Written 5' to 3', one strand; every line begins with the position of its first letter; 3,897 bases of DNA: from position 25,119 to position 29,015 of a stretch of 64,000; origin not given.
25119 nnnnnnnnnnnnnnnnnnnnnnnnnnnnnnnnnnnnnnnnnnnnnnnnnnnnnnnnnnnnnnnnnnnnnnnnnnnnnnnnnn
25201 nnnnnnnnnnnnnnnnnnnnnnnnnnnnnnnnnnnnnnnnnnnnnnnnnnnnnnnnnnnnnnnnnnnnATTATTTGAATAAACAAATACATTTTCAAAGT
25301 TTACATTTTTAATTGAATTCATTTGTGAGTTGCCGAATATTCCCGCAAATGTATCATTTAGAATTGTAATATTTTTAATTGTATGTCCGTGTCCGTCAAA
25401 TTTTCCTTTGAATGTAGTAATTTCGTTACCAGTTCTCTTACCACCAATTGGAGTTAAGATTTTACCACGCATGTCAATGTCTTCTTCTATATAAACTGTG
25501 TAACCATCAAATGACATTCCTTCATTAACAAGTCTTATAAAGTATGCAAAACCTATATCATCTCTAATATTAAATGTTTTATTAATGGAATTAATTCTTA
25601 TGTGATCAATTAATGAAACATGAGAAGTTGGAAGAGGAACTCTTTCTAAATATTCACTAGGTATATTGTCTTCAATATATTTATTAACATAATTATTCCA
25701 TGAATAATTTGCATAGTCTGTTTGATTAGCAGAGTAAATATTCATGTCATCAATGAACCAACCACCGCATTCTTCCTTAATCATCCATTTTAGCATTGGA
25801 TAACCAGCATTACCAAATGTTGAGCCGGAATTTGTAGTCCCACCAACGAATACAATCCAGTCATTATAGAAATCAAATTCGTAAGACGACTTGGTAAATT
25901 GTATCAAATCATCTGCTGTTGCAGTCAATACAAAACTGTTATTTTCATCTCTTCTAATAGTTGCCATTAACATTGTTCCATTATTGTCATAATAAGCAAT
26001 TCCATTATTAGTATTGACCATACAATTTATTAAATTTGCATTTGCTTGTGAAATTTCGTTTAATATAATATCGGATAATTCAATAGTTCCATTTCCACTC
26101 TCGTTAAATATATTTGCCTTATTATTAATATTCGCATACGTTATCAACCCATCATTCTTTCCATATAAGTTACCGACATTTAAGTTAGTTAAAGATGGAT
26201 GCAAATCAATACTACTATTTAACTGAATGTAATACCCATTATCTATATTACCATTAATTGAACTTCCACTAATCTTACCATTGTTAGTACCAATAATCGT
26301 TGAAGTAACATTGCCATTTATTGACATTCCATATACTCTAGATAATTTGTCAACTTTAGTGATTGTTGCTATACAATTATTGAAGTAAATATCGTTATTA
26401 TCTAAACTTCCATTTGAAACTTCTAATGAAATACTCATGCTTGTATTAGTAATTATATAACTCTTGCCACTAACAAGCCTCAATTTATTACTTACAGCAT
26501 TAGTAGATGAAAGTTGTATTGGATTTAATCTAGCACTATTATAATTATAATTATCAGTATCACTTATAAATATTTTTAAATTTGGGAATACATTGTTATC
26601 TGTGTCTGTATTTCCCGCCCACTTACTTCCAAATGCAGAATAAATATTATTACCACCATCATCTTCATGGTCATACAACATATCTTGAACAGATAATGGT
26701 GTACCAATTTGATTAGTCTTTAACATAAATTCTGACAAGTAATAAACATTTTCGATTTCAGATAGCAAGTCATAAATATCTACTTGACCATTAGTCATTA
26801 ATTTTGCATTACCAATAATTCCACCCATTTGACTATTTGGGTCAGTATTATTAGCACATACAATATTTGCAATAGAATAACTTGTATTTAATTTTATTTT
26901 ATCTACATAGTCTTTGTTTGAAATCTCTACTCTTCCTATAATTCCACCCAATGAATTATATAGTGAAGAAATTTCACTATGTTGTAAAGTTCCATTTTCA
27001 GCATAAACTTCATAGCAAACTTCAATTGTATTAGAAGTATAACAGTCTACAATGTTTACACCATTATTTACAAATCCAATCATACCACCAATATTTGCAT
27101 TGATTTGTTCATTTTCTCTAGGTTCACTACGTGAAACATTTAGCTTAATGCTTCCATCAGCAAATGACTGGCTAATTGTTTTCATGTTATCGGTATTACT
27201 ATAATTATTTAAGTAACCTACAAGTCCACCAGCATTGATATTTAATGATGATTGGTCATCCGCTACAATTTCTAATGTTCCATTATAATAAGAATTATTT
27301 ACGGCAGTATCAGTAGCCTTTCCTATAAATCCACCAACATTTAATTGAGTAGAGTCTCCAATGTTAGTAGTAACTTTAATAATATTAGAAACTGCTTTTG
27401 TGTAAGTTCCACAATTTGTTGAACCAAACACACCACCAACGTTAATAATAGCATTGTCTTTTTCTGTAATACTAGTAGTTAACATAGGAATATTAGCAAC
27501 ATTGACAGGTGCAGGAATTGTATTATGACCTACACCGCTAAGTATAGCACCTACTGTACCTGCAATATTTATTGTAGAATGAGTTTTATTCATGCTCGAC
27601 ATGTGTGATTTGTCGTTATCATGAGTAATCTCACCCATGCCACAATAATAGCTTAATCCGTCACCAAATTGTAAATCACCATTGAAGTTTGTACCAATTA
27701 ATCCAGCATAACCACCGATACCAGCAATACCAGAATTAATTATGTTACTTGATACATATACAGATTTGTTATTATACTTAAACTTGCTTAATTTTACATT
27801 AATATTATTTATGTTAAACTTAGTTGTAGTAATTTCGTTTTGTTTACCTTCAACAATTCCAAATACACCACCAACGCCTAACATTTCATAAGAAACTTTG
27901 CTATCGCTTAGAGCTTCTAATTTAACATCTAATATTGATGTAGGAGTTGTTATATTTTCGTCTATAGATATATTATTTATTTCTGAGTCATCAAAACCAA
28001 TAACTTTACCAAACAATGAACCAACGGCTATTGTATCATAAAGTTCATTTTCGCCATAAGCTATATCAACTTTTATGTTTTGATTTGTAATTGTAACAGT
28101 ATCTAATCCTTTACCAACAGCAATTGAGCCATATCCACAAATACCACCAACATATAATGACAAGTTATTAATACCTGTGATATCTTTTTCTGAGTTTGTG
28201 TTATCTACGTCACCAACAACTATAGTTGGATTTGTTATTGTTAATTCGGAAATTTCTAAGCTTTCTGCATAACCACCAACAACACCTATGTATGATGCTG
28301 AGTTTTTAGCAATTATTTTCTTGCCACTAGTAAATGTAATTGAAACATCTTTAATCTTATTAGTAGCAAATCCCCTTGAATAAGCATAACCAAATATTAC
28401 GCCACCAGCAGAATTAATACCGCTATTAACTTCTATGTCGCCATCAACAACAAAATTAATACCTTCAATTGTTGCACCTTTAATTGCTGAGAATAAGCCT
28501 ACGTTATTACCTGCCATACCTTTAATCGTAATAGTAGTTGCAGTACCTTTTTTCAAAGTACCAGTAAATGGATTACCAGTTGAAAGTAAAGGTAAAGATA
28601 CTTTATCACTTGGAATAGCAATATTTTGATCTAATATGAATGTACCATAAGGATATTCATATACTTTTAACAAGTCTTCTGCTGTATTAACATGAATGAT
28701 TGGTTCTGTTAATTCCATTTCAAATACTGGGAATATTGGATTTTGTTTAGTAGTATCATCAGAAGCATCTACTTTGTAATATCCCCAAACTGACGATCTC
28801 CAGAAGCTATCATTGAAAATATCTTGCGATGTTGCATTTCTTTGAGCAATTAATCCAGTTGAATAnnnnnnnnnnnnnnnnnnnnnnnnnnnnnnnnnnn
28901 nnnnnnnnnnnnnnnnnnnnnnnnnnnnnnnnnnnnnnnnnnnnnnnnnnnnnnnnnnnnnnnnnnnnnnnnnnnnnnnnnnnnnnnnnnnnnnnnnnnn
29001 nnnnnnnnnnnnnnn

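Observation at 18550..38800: The 8022-aa protein is a concatenation of about seven complete adhesin-like cassettes with conserved entry and exit motifs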

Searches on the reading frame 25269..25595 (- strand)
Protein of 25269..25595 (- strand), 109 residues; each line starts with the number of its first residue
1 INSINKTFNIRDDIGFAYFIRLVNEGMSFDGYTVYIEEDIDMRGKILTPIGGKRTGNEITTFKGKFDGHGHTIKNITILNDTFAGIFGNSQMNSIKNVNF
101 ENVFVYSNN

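Call 42: search_solved_structures(query=A3, max_evalue=1, show_alignments=3)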
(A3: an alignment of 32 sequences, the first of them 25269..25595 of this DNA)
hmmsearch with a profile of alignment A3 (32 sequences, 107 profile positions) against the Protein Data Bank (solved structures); distinct sequences matched with E-value up to 1: 7.
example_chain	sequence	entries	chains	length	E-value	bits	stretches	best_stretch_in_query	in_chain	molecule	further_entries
3n6z_A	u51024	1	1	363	3.6e-08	36.6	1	3-105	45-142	putative immunoglobulin A1 protease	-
6xja_P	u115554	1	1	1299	0.082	16.1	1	13-106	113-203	Immunoglobulin A1 protease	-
6xjb_A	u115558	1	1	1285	0.084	16.1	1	13-106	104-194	Immunoglobulin A1 protease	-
7jgj_A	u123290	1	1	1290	0.085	16.1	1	13-106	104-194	Immunoglobulin A1 protease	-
8ay2_A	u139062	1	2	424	0.12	15.6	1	16-99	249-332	Exocyst complex component 4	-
7uvl_P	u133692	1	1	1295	0.48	13.7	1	16-106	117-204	LPXTG-motif cell wall anchor domain protein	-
3b4n_A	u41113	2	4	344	0.95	12.7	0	66-101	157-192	Endo-pectate lyase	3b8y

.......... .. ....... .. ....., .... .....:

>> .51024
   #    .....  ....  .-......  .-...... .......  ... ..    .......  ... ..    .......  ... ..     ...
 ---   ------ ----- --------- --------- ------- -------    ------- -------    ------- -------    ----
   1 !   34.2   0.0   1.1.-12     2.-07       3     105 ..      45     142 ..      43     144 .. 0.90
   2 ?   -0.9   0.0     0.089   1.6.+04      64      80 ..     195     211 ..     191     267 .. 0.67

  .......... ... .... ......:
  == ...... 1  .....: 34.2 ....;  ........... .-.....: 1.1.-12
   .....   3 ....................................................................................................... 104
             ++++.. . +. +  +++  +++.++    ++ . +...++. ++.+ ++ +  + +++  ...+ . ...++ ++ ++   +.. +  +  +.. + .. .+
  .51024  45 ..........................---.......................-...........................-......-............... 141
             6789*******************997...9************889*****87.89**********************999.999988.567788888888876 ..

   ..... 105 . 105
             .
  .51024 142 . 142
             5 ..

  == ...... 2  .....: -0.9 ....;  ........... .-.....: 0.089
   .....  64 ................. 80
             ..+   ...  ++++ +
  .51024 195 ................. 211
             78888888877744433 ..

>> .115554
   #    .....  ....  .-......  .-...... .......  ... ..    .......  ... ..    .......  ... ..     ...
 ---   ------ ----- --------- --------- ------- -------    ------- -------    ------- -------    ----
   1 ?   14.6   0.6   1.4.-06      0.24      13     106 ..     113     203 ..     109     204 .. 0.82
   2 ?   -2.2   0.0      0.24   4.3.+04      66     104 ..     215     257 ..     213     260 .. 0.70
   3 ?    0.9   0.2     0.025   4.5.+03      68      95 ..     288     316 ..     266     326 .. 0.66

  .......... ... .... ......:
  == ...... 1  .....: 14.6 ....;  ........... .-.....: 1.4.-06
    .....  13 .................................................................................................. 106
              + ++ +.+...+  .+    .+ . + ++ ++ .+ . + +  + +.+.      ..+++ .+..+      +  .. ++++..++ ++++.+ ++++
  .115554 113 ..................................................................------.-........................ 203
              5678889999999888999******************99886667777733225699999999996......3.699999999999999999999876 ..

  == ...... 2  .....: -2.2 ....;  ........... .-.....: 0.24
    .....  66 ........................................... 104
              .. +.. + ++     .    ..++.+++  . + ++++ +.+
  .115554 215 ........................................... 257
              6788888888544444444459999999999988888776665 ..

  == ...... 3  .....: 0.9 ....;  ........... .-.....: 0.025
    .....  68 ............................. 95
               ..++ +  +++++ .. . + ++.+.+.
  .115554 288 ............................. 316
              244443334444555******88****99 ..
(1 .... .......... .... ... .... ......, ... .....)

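Call 46: search_protein_representatives(alignment_id=A3)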
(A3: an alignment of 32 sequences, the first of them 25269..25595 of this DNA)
Query: 32 sequences, 107 profile positions. Proteins with E-value up to 0.001 (for the whole library): 120292; up to 1e-10: 61685; up to 1e-30: 9058. The best 150 are listed.
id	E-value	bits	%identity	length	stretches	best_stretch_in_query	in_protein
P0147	0.0e+00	995.7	-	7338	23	9-105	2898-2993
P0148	3.8e-274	904.9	-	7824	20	3-104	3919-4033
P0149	1.0e-257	852.1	-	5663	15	4-104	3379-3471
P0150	7.9e-244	807.4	-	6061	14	6-104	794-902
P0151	3.9e-230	763.3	-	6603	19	4-105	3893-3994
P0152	5.4e-214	711.5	-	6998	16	5-105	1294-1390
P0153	1.1e-204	681.5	-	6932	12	5-106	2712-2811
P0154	4.5e-200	666.7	-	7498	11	8-104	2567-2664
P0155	2.0e-193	645.3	-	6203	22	3-106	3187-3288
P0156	6.0e-181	605.2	-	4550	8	5-105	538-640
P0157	4.1e-180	602.5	-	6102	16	3-102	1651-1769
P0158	3.6e-177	593.0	-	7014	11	4-106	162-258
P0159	2.1e-173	580.9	-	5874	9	5-102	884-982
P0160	6.1e-171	573.0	-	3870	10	8-105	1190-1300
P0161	1.6e-170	571.7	-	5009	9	3-106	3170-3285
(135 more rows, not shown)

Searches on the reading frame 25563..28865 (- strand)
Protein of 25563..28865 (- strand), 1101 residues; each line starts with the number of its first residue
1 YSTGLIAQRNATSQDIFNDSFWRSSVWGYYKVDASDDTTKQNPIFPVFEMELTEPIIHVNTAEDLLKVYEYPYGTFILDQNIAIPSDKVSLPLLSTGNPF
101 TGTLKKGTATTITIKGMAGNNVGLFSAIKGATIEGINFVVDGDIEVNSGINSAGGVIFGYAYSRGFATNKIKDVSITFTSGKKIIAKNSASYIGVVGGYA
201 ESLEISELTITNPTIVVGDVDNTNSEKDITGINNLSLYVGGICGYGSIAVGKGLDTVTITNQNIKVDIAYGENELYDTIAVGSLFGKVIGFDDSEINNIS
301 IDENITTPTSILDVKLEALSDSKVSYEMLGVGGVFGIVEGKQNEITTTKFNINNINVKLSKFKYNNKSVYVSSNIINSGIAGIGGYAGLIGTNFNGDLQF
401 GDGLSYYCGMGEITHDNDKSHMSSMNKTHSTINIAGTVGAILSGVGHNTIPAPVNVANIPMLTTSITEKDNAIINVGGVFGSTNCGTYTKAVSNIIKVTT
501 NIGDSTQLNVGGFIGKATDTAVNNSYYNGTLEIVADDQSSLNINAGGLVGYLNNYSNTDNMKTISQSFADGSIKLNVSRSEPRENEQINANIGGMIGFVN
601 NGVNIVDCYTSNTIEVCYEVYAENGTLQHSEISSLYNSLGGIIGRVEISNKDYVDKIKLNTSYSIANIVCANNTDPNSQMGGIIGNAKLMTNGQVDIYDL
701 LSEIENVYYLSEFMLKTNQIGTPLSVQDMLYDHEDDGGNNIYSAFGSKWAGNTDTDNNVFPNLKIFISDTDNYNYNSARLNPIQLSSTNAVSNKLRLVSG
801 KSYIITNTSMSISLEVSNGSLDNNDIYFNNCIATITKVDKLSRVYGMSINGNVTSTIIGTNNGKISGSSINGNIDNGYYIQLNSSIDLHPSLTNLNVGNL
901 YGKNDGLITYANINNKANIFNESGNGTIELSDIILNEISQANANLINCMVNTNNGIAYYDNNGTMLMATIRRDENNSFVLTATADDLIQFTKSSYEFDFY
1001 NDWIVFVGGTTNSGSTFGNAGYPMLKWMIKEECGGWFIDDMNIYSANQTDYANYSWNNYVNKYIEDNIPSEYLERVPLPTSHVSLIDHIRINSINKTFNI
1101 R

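Call 90: predict_structure(alignment_id=A6)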
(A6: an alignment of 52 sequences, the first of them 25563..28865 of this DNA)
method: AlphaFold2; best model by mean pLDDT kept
length: 1101 residues; sequences in the alignment: 52
mean_pLDDT: 59.3   pTM: 0.48
mean pLDDT of the five models: 59.3, 58.0, 56.8, 56.3, 56.0
residues with pLDDT >= 90: 223; 70-90: 213; 50-70: 160; < 50: 505
segments of 3 or more residues with pLDDT < 50: 1-50, 222-230, 363-379, 401-458, 713-884, 897-902, 904-973, 976-1056, 1072-1101
pLDDT, mean of each block of 10 residues (from residue 1): 34 38 37 44 43 82 89 94 81 85 94 92 93 95 88 93 78 90 82 93 86 77 47 78 80 63 71 77 88 56 58 72 73 87 60 72 44 39 76 56 37 32 33 42 40 47 72 82 78 73 81 94 92 85 95 81 90 92 82 97 94 91 76 76 94 83 93 82 90 52 59 39 22 23 22 26 33 27 28 27 25 32 30 29 25 31 36 33 46 48 44 44 44 39 30 36 40 42 38 27 25 28 30 31 33 46 58 41 32 33 30
secondary structure, 60 per line:
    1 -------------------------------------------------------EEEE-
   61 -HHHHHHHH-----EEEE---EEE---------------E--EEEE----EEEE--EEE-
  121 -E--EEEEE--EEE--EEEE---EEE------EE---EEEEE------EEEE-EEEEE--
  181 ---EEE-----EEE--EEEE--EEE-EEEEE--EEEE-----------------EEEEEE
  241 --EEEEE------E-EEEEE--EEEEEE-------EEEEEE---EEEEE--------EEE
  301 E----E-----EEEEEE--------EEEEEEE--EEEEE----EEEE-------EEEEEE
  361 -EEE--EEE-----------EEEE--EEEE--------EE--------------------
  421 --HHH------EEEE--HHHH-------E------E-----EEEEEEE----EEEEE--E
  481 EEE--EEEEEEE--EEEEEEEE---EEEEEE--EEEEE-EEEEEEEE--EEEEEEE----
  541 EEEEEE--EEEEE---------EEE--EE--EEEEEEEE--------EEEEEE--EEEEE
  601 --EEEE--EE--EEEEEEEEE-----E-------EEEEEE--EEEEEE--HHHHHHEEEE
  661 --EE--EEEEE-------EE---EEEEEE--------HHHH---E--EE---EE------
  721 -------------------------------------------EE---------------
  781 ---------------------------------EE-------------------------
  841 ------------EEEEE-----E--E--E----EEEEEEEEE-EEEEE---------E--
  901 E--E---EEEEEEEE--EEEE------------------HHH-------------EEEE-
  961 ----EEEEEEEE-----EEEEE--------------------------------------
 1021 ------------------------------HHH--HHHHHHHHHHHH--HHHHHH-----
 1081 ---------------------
elements in order (helices of 4 or more, strands of 3 or more residues): E56-59 H62-69 E75-78 E82-84 E103-106 E111-114 E117-119 E125-129 E132-134 E137-140 E144-146 E158-162 E169-172 E174-178 E184-186 E192-194 E197-200 E203-205 E207-211 E214-217 E235-240 E243-247 E256-260 E263-268 E276-281 E285-289 E298-301 E312-317 E326-332 E335-339 E344-347 E355-360 E362-364 E367-369 E381-384 E387-390 E432-435 H438-441 E462-468 E473-477 E480-483 E486-492 E495-502 E506-511 E514-518 E520-527 E530-536 E541-546 E549-553 E563-565 E572-579 E588-593 E596-600 E603-606 E613-621 E635-640 E643-648 H651-656 E657-660 E667-671 E684-689 H698-701 E853-857 E874-882 E884-888 E908-915 E918-921 E956-959 E965-972 E978-982 H1056-1067 H1070-1075

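Call 92: fold_search(model_id=the predicted structure, library=pdb)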
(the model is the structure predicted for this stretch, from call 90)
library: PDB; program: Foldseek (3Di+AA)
matches with E <= 10: 26; with E <= 0.001: 0
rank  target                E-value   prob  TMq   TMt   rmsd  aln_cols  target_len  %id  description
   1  6xja_P                7.0e-02  0.97  0.15  0.13   9.0       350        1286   16  Streptococcus Pneumoniae IgA1 Protease with IgA1 substrate (released 2021-01-20)
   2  6xjb                  9.1e-02  0.99  0.18  0.16   7.5       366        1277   17  IgA1 Protease (released 2020-12-09)
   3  7uvk                  3.9e-01  0.63  0.13  0.12  16.2       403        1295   14  G. haemolysans IgA1 protease (released 2022-11-23)
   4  4wa0                  1.2e+00  0.04  0.08  0.16  26.0       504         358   10  The structure of a possible adhesin C-terminal domain from Caldicellulosiruptor kronotskyensis (released 2015-03-04)
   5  4om9                  1.6e+00  0.02  0.11  0.12  22.6       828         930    9  X-Ray Crystal Structure of the passenger domain of Plasmid encoded toxin, an Autrotansporter Enterotoxin from enteroaggr (released 2014-03-12)
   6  4pew_B                1.6e+00  0.03  0.09  0.15  24.6       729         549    8  Structure of sacteLam55A from Streptomyces sp. SirexAA-E (released 2015-03-18)
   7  7o77                  2.0e+00  0.02  0.11  0.14  25.8       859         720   12  Structure of the PL6 family alginate lyase Patl3640 from Pseudoalteromonas atlantica T6c (released 2021-07-28)
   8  8bwk_D                2.1e+00  0.01  0.08  0.11  27.1       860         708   10  Metagenomic derived PL6 alginate lyase (released 2023-12-20)
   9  1qa3                  2.6e+00  0.02  0.08  0.12  18.8       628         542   11  TAILSPIKE PROTEIN, MUTANT A334I (released 2000-01-12)
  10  6nw9_C                3.1e+00  0.05  0.10  0.16  18.0       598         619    7  CRYSTAL STRUCTURE OF A TAILSPIKE PROTEIN 3 (TSP3, ORF212) FROM ESCHERICHIA COLI O157:H7 BACTERIOPHAGE CBA120 (released 2019-06-05)
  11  5w6f_A                3.1e+00  0.03  0.10  0.16  18.3       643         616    8  Crystal structure of Bacteriophage CBA120 tailspike protein 3 (TSP3, orf212) (released 2018-10-24)
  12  4kh3                  3.2e+00  0.02  0.10  0.16  17.5       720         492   10  Structure of a bacterial self-associating protein (released 2014-01-15)
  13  1tyv                  3.5e+00  0.02  0.09  0.14  17.5       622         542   10  STRUCTURE OF TAILSPIKE-PROTEIN (released 1997-07-23)
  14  6n2c_A                4.0e+00  0.01  0.08  0.14  31.1       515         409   11  The Crystal Structure of Caldicellulosiruptor hydrothermalis Tapirin C-terminal domain (released 2018-12-19)
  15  2wlg_C                4.6e+00  0.02  0.05  0.13  14.8       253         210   11  Crystallographic analysis of the polysialic acid O-acetyltransferase OatWY (released 2009-06-30)
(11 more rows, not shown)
